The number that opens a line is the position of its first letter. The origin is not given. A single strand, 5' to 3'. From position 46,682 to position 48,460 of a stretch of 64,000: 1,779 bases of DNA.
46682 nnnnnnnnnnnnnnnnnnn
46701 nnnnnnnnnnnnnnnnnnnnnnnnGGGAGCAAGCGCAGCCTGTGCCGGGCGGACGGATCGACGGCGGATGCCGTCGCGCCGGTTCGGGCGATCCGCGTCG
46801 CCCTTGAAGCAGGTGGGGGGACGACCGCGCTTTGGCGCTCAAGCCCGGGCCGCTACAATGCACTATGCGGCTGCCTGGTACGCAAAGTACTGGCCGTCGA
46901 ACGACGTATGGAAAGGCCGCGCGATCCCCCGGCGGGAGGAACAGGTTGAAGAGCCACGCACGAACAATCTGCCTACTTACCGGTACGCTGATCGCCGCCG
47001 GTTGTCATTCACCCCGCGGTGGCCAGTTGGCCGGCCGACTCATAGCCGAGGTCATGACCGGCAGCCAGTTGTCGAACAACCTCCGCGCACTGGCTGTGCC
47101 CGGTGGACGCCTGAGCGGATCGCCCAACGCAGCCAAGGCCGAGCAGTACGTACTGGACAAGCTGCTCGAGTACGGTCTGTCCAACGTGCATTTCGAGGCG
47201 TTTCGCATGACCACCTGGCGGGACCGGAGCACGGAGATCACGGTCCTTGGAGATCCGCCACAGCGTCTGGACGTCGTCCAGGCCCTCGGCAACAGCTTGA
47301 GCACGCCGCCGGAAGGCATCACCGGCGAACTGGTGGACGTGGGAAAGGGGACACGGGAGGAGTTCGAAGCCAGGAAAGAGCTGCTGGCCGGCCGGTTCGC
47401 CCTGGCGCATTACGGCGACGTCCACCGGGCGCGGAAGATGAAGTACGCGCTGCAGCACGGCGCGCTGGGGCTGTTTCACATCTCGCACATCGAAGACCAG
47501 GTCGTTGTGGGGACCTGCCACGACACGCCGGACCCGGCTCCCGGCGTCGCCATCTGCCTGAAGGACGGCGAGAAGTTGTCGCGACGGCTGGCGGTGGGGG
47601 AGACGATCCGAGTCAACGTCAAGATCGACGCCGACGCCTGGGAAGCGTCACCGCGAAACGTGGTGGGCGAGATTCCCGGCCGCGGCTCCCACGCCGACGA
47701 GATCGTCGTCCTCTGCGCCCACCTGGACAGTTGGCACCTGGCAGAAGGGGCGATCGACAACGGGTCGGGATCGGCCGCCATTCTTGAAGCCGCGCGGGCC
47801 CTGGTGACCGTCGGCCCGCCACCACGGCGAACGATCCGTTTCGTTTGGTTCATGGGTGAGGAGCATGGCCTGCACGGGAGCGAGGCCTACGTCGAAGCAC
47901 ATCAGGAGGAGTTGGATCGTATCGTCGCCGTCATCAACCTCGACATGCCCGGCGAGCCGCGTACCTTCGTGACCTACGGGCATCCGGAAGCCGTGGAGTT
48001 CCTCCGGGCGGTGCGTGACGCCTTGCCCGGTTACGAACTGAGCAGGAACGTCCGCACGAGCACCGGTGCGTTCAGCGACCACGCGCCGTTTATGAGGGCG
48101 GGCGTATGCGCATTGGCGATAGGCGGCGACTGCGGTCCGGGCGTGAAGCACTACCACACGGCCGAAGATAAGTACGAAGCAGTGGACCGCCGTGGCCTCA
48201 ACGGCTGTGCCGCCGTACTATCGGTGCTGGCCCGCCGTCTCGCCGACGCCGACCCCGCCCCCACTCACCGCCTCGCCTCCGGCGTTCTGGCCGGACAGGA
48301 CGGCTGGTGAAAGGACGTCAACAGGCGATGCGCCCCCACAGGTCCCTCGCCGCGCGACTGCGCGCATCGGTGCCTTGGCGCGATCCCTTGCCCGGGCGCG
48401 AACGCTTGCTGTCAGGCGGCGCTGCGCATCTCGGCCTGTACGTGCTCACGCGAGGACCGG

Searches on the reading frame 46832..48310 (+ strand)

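Call 20: search_protein_families(library=pfam, proteins=[window:46832-48310:+], max_evalue=0.001)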
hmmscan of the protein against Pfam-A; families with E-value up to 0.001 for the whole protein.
window:46832-48310:+ (492 aa): 3 families
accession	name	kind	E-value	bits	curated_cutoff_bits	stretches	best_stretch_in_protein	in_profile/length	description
PF04389.22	Peptidase_M28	-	8.5e-41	140.2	21.3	1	276-464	1-190/193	Peptidase family M28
PF01546.33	Peptidase_M20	-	9.9e-10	39.1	24.6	1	305-464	31-201/206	Peptidase family M20/M25/M40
PF02225.27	PA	-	0.00073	20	23.9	0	163-249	1-95/95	PA domain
